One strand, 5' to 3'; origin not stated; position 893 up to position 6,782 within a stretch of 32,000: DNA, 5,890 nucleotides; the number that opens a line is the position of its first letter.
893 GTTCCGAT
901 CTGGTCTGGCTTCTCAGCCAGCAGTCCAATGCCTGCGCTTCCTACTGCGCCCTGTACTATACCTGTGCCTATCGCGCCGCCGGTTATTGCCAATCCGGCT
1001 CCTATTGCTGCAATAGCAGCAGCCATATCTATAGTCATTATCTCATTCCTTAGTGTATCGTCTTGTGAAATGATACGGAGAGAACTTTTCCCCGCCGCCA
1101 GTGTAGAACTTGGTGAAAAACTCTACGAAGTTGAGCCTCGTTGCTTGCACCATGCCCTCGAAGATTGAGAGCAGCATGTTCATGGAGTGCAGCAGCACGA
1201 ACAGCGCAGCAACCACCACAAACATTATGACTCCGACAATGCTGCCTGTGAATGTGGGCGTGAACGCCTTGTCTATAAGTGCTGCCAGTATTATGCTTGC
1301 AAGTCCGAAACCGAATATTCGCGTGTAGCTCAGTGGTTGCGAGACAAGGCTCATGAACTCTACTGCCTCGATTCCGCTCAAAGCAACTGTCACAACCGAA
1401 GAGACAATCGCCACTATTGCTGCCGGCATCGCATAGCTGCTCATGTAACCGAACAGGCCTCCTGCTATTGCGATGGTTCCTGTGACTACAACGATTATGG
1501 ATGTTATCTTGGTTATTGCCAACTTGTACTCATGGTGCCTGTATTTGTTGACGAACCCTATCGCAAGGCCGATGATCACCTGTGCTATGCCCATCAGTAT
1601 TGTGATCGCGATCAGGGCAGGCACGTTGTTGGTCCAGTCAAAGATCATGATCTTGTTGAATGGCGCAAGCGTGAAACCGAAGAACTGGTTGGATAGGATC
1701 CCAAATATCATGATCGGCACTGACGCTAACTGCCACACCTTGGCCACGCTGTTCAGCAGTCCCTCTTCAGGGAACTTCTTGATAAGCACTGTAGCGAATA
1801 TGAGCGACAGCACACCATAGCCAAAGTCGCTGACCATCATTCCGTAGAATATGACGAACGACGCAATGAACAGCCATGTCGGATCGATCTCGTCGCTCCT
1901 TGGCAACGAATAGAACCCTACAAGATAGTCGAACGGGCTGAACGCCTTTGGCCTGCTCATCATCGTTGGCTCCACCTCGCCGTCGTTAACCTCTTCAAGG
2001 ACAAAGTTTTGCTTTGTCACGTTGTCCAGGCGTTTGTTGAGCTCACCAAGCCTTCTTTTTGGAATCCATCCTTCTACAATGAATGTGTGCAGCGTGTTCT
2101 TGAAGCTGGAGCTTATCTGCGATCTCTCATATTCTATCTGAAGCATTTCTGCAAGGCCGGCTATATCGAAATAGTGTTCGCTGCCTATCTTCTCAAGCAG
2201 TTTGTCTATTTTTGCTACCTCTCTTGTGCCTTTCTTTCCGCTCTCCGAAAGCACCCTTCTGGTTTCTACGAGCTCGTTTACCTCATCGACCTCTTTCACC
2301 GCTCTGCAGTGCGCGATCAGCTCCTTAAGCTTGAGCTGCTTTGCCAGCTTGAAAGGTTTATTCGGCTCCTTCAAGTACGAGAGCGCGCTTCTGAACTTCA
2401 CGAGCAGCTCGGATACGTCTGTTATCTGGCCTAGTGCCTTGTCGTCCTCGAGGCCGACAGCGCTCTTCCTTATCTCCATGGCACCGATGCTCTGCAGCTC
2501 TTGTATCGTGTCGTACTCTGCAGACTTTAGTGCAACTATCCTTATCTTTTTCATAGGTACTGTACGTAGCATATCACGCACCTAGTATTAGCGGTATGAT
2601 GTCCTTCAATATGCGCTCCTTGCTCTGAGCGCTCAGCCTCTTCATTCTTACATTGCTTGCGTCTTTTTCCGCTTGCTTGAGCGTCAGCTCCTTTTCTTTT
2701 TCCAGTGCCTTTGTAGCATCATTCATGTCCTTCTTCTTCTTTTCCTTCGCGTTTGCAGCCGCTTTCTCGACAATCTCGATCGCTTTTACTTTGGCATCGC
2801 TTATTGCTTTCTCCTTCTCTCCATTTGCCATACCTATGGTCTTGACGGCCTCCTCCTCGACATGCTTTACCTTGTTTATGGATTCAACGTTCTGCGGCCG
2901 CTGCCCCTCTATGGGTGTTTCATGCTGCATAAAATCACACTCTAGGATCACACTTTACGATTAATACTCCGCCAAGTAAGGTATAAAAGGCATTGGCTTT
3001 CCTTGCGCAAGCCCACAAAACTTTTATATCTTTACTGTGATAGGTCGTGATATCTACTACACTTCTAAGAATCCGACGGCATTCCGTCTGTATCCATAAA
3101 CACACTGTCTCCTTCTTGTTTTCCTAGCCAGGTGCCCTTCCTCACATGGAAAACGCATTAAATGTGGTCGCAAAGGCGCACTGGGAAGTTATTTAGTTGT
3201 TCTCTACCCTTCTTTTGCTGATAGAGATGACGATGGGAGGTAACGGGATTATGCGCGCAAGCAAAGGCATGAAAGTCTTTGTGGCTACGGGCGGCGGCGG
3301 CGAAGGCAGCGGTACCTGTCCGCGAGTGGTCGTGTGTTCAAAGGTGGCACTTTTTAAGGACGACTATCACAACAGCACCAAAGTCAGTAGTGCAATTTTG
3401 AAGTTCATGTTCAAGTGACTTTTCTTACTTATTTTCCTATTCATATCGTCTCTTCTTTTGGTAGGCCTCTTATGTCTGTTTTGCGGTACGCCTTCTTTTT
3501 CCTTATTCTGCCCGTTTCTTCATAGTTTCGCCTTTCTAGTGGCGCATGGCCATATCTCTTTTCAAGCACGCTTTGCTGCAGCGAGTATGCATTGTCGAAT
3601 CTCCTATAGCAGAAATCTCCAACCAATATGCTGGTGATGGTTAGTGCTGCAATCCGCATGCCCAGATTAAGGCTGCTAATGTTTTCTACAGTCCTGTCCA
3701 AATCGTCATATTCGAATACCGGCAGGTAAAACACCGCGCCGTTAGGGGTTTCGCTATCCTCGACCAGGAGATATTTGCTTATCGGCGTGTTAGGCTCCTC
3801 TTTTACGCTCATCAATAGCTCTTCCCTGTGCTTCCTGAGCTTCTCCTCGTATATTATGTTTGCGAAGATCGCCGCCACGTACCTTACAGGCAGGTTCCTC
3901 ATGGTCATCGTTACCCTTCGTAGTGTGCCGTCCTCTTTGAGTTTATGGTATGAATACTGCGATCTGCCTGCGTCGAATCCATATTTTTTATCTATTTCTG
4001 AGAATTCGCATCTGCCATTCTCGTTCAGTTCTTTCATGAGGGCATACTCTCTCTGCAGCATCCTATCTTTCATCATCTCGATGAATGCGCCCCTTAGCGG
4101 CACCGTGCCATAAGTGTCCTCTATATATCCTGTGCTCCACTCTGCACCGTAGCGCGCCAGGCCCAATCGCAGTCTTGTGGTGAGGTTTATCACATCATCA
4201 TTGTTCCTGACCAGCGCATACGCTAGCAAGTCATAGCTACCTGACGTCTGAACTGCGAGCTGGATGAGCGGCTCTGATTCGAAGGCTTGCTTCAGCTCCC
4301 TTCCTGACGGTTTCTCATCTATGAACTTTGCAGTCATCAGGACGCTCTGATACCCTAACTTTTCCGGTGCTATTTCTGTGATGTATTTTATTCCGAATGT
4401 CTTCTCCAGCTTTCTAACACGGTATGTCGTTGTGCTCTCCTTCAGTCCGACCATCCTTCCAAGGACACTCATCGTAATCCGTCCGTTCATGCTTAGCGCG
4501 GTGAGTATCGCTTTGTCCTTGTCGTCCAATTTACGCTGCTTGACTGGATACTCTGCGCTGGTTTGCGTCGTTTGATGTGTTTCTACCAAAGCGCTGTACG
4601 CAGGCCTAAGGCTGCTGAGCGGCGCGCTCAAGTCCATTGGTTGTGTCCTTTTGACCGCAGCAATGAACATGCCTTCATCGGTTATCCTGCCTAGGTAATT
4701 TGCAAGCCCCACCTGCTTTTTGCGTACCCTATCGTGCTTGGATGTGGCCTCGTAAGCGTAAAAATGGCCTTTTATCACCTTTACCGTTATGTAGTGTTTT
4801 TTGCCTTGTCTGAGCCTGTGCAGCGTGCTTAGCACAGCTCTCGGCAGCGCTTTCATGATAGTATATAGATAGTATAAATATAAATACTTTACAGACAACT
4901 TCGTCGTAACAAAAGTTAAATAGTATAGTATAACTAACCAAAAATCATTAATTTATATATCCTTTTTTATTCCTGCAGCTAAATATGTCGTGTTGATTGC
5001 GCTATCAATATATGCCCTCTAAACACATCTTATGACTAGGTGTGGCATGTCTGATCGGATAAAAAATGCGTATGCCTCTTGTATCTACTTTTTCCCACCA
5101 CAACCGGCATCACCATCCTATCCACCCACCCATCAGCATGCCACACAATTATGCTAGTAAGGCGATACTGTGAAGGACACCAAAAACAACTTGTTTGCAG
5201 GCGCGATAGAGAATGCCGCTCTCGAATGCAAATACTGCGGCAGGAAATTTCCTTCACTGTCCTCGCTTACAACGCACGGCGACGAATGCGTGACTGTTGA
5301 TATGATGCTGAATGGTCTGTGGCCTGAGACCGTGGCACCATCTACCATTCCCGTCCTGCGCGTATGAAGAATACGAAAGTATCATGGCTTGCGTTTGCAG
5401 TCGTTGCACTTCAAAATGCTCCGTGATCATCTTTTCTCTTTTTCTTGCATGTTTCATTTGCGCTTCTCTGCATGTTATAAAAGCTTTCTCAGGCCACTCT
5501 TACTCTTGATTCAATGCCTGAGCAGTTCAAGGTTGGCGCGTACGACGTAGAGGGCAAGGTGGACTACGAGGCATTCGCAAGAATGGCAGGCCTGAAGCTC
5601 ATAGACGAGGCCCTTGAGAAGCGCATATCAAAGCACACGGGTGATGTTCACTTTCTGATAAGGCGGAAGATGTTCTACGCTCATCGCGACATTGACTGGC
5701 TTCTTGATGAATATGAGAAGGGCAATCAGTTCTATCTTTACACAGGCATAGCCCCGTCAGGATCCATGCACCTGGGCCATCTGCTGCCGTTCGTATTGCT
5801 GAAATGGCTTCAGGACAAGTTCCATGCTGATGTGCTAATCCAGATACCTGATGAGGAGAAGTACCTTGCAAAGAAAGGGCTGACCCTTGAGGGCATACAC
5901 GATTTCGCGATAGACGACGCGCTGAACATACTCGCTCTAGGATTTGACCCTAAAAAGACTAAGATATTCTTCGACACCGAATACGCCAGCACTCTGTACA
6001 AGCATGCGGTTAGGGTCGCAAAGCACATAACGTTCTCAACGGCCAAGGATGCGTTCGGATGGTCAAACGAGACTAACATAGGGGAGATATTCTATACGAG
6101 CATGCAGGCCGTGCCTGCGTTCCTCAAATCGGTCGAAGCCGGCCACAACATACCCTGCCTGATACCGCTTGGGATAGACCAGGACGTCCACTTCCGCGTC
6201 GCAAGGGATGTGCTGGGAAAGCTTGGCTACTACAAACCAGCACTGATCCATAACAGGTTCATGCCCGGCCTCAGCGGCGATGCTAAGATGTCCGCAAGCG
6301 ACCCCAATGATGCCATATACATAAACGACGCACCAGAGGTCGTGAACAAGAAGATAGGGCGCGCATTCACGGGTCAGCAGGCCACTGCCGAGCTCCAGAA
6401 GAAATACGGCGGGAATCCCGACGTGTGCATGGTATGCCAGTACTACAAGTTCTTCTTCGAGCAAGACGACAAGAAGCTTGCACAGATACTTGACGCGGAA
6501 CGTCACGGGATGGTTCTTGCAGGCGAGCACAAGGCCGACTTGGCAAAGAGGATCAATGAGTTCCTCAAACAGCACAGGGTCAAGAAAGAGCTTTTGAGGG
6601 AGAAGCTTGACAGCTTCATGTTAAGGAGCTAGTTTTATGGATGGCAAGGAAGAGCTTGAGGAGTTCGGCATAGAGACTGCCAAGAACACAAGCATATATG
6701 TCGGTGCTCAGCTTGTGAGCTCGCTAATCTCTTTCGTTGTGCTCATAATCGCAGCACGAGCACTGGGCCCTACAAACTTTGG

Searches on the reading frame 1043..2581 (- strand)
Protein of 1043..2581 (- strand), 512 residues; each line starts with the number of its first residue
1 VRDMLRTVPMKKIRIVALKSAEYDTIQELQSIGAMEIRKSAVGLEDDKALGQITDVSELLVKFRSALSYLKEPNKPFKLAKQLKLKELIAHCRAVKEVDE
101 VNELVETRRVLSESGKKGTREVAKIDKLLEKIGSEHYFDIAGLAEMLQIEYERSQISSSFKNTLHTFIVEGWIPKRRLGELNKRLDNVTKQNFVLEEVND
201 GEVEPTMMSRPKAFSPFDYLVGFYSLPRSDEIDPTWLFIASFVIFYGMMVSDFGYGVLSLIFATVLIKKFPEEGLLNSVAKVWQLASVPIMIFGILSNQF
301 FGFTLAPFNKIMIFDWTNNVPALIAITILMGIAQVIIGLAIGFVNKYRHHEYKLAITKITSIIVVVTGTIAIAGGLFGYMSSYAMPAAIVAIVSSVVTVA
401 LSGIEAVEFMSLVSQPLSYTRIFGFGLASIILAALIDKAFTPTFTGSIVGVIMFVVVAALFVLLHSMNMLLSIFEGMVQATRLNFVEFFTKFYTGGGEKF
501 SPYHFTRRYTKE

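Call 69: search_protein_families(library=pfam, proteins=[window:1043-2581:-], max_evalue=0.001)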
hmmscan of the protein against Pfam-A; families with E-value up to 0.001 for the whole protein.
window:1043-2581:- (512 aa): 1 family
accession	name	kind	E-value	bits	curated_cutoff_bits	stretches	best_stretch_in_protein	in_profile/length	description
PF01496.24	V_ATPase_I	-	2.9e-24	85.5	30.7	2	159-269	301-416/815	V-type ATPase 116kDa subunit family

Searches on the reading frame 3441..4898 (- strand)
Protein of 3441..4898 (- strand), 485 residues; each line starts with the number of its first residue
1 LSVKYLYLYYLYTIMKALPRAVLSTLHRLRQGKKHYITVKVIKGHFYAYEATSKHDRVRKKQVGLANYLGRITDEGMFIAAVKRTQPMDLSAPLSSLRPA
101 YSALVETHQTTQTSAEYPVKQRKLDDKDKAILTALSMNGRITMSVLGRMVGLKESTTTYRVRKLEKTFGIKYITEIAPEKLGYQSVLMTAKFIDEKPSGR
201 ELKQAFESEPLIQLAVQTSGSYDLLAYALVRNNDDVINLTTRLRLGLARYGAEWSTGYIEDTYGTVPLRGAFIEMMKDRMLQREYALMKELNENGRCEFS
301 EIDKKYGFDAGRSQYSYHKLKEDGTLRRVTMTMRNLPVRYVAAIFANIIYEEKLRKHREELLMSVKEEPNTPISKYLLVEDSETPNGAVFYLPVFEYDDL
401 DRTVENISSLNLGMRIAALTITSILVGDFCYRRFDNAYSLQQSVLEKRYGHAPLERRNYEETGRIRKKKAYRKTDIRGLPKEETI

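Call 69: search_protein_families(library=pfam, proteins=[window:3441-4898:-], max_evalue=0.001)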
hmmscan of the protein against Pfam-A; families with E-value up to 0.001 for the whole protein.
window:3441-4898:- (485 aa): 3 families
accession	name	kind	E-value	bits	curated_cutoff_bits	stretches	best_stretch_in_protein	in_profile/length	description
PF13404.12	HTH_AsnC-type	-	1.4e-13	50.9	27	1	124-165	1-42/42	AsnC-type helix-turn-helix domain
PF13412.12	HTH_24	-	3.2e-11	43.1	21.9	1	124-166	1-43/48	Winged helix-turn-helix DNA-binding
PF01047.28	MarR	-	2.7e-05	24.4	24.6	0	131-166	8-43/59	MarR family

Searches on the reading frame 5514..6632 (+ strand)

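Call 69: search_protein_families(library=pfam, proteins=[window:5514-6632:+], max_evalue=0.001)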
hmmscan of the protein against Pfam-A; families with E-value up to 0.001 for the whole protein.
window:5514-6632:+ (372 aa): 1 family
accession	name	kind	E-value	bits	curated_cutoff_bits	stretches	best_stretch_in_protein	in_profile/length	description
PF00579.31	tRNA-synt_1b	-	6.1e-40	137.8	21.1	1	70-352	3-292/292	tRNA synthetases class I (W and Y)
